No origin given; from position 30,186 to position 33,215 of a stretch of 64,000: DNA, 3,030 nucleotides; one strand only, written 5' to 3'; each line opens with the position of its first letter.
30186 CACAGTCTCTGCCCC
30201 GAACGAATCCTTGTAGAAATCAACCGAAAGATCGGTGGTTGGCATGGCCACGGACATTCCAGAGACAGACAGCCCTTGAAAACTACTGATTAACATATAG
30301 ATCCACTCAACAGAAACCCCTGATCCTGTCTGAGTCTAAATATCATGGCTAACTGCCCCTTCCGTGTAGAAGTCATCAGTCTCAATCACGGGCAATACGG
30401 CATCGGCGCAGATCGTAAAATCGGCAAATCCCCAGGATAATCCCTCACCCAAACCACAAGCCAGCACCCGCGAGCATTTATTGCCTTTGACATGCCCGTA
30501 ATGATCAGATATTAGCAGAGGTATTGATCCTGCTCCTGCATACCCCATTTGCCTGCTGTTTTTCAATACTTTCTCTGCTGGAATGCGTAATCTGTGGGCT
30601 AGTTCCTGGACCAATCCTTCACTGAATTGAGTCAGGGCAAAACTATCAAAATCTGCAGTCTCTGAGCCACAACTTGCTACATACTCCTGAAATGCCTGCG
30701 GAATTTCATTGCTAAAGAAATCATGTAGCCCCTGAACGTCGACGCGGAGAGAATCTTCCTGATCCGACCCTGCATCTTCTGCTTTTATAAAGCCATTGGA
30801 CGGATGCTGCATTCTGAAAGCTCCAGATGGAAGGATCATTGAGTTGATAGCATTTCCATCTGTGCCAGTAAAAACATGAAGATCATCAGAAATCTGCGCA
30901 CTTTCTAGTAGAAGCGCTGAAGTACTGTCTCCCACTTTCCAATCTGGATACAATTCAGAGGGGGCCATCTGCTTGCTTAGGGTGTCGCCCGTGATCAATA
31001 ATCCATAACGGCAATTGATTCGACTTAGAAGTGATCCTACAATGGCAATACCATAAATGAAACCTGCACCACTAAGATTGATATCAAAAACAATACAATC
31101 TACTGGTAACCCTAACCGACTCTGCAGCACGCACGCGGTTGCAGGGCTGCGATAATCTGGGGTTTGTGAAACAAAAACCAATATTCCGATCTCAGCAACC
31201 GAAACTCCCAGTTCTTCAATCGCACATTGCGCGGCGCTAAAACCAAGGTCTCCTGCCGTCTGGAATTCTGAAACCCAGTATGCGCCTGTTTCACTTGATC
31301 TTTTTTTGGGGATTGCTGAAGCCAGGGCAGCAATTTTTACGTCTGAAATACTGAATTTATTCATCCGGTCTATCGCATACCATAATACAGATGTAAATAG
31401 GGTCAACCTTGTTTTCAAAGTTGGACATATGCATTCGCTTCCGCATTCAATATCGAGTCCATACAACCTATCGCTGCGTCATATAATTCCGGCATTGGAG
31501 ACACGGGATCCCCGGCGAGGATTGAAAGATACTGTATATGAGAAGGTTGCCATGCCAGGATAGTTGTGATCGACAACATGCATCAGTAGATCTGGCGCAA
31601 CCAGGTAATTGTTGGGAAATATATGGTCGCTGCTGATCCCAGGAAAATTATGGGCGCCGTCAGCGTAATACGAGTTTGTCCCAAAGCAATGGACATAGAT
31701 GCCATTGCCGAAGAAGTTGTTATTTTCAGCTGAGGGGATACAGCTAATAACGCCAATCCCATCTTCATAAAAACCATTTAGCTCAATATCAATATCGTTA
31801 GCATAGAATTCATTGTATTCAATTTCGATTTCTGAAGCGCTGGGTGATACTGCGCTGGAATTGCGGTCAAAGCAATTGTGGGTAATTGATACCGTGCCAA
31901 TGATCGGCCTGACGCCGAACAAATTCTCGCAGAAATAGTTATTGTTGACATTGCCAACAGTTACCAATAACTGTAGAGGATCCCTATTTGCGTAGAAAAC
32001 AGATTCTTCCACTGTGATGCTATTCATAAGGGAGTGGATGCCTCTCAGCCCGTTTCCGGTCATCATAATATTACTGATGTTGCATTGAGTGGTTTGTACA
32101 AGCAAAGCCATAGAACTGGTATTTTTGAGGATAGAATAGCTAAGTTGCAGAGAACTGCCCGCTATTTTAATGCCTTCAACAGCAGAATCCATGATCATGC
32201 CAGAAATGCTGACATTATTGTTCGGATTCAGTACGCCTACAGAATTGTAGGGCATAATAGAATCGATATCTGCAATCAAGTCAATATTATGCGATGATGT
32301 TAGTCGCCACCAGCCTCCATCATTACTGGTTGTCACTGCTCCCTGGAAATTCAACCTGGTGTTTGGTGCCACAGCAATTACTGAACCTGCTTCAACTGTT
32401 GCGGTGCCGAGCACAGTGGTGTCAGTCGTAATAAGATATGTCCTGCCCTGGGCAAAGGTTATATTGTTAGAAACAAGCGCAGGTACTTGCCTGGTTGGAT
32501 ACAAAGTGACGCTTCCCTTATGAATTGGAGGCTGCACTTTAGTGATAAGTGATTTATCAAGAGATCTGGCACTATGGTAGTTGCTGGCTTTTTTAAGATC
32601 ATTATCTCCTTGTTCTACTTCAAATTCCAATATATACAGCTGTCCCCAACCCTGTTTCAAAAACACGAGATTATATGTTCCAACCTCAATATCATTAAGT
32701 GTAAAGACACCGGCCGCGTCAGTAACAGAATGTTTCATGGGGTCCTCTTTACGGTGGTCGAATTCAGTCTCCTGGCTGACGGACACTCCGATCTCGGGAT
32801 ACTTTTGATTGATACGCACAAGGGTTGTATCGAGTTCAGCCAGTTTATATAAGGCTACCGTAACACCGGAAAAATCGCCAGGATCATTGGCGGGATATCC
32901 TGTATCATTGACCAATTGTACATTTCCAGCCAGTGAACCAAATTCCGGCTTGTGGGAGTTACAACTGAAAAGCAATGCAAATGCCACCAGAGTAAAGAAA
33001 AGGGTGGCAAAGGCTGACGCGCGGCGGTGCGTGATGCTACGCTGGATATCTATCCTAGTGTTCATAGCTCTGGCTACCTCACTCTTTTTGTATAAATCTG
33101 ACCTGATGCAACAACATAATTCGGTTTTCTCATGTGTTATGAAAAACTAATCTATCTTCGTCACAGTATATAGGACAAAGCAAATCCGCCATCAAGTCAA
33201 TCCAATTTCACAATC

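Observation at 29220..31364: Active/dead KASIII pair 1: the upstream paralog has lost Cys, His and Asn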

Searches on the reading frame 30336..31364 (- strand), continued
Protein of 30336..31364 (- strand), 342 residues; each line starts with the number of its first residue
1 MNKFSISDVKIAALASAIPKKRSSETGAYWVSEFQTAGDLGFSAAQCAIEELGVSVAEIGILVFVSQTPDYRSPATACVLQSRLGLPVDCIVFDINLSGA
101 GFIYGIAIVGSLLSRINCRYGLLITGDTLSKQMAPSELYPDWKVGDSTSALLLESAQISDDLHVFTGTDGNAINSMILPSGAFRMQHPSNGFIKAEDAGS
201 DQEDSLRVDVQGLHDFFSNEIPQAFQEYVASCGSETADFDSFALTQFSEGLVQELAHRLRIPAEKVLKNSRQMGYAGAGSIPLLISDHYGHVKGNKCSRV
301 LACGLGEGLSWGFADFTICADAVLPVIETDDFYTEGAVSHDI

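Call 59: find_encoding_contigs(protein=P0117, flank=6000, max_places=1)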
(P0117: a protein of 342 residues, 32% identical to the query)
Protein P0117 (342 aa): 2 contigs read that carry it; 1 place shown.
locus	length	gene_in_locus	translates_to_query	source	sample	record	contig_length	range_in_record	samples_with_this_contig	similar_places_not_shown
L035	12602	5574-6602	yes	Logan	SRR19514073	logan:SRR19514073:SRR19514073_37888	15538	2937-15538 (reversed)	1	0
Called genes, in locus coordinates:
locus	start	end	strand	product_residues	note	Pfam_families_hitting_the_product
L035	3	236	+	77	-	?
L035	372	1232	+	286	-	PF01061:ABC2_membrane (weak)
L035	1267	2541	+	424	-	PF00005:ABC_tran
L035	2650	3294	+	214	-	PF17836:PglD_N (weak), PF00132:Hexapep (faint), PF25087:GMPPB_C (weak), PF25084:LbH_EIF2B (faint)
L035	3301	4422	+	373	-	PF08545:ACP_syn_III, PF08541:ACP_syn_III_C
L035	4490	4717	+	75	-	PF00550:PP-binding (weak)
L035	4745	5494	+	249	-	PF00106:adh_short, PF08659:KR, PF13561:adh_short_C2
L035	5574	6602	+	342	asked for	PF08545:ACP_syn_III, PF08541:ACP_syn_III_C (weak)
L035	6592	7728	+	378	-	PF08545:ACP_syn_III, PF08541:ACP_syn_III_C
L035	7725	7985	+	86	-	-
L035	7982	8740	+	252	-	PF00106:adh_short, PF08659:KR, PF13561:adh_short_C2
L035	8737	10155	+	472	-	PF00501:AMP-binding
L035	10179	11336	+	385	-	PF13469:Sulfotransfer_3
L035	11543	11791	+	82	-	-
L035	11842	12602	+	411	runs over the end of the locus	PF00685:Sulfotransfer_1 (faint), PF13469:Sulfotransfer_3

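Call 60: find_encoding_contigs(protein=P0108, flank=6000, max_places=1)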
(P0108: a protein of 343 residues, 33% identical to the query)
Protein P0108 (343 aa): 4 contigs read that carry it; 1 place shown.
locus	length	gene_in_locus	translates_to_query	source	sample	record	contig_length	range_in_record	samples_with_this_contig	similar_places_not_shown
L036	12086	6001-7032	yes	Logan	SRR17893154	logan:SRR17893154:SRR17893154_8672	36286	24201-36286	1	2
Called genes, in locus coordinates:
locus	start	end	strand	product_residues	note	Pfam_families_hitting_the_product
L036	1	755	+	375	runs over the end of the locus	-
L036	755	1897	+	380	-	PF13439:Glyco_transf_4, PF13477:Glyco_trans_4_2, PF13579:Glyco_trans_4_4, PF20706:GT4-conflict, PF00534:Glycos_transf_1, PF13692:Glyco_trans_1_4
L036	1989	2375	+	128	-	PF13366:PDDEXK_3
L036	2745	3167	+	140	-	PF02397:Bac_transf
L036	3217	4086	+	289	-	PF01972:SDH_protease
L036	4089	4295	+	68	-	-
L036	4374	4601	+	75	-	PF00550:PP-binding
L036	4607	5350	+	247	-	PF23441:SDR, PF00106:adh_short, PF01370:Epimerase (weak), PF08659:KR, PF13561:adh_short_C2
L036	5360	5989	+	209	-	PF17836:PglD_N, PF00132:Hexapep (faint), PF25087:GMPPB_C, PF25084:LbH_EIF2B (weak)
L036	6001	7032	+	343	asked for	PF08545:ACP_syn_III, PF08541:ACP_syn_III_C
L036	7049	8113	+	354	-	PF08545:ACP_syn_III, PF08541:ACP_syn_III_C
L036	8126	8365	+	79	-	-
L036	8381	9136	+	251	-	PF00106:adh_short, PF08659:KR, PF13561:adh_short_C2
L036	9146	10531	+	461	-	PF00501:AMP-binding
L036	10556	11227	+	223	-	PF23023:Anti-Pycsar_Apyc1 (weak), PF00753:Lactamase_B, PF12706:Lactamase_B_2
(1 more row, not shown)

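Call 61: find_encoding_contigs(protein=P0019, flank=6000, max_places=1)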
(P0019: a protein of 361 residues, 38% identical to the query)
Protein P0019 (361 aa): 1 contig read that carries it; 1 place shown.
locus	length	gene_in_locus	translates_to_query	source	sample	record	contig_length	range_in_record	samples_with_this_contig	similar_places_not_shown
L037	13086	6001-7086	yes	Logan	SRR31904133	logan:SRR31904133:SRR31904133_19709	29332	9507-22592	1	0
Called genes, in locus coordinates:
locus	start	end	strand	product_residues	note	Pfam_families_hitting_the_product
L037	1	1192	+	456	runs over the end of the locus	-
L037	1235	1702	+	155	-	PF17836:PglD_N (weak)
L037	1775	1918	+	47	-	-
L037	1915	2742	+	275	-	PF01522:Polysacc_deac_1, PF11959:DUF3473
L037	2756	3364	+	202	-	PF02397:Bac_transf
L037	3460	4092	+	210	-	PF17836:PglD_N, PF25087:GMPPB_C, PF25084:LbH_EIF2B, PF00132:Hexapep (weak)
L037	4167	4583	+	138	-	PF00903:Glyoxalase, PF13468:Glyoxalase_3 (weak), PF13669:Glyoxalase_4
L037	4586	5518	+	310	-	PF00698:Acyl_transf_1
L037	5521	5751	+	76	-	PF00550:PP-binding (weak)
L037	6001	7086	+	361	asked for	PF08545:ACP_syn_III, PF08541:ACP_syn_III_C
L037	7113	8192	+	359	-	PF08545:ACP_syn_III, PF08541:ACP_syn_III_C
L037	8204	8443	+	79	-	-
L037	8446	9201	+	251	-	PF23441:SDR, PF00106:adh_short, PF08659:KR, PF13561:adh_short_C2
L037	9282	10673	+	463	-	PF00501:AMP-binding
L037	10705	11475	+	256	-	PF23441:SDR (weak), PF00106:adh_short, PF08659:KR, PF13561:adh_short_C2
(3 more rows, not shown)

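Call 62: find_encoding_contigs(protein=P0005, flank=6000, max_places=1)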
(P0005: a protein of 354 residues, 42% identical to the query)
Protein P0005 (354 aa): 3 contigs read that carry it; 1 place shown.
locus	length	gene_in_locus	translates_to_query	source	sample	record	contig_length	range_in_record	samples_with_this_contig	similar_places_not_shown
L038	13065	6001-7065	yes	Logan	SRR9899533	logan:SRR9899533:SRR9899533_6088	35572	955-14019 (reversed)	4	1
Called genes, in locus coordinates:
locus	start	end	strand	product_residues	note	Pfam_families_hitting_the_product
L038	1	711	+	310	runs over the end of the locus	-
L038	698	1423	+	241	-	PF00132:Hexapep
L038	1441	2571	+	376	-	-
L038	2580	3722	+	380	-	PF13439:Glyco_transf_4, PF13477:Glyco_trans_4_2, PF13579:Glyco_trans_4_4, PF20706:GT4-conflict, PF00534:Glycos_transf_1, PF13692:Glyco_trans_1_4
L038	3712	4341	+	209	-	PF02397:Bac_transf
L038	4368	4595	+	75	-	PF00550:PP-binding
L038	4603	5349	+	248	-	PF23441:SDR, PF00106:adh_short, PF01370:Epimerase (weak), PF08659:KR, PF13561:adh_short_C2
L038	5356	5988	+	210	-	PF17836:PglD_N, PF00132:Hexapep (faint), PF25087:GMPPB_C, PF25084:LbH_EIF2B (weak)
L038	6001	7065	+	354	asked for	PF08545:ACP_syn_III, PF08541:ACP_syn_III_C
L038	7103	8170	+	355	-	PF08545:ACP_syn_III, PF08541:ACP_syn_III_C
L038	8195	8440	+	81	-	-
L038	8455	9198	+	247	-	PF00106:adh_short, PF08659:KR, PF13561:adh_short_C2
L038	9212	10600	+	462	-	PF00501:AMP-binding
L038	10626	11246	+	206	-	PF23023:Anti-Pycsar_Apyc1 (weak), PF00753:Lactamase_B, PF13483:Lactamase_B_3 (weak), PF12706:Lactamase_B_2 (weak)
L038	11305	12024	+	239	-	-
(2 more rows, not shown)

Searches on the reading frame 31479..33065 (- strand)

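Call 5: search_protein_families(library=pfam, proteins=[window:31479-33065:-])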
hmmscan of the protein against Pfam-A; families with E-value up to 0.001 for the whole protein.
window:31479-33065:- (528 aa): 1 family
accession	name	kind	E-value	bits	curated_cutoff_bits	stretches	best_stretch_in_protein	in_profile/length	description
PF13620.12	CarboxypepD_reg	-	8.4e-05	23.3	32.3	0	107-155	26-74/82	Carboxypeptidase regulatory-like domain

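Call 6: search_protein_families(library=ncbifam, proteins=[window:31479-33065:-])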
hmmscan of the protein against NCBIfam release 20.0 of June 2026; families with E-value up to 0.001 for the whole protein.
window:31479-33065:- (528 aa): 0 families
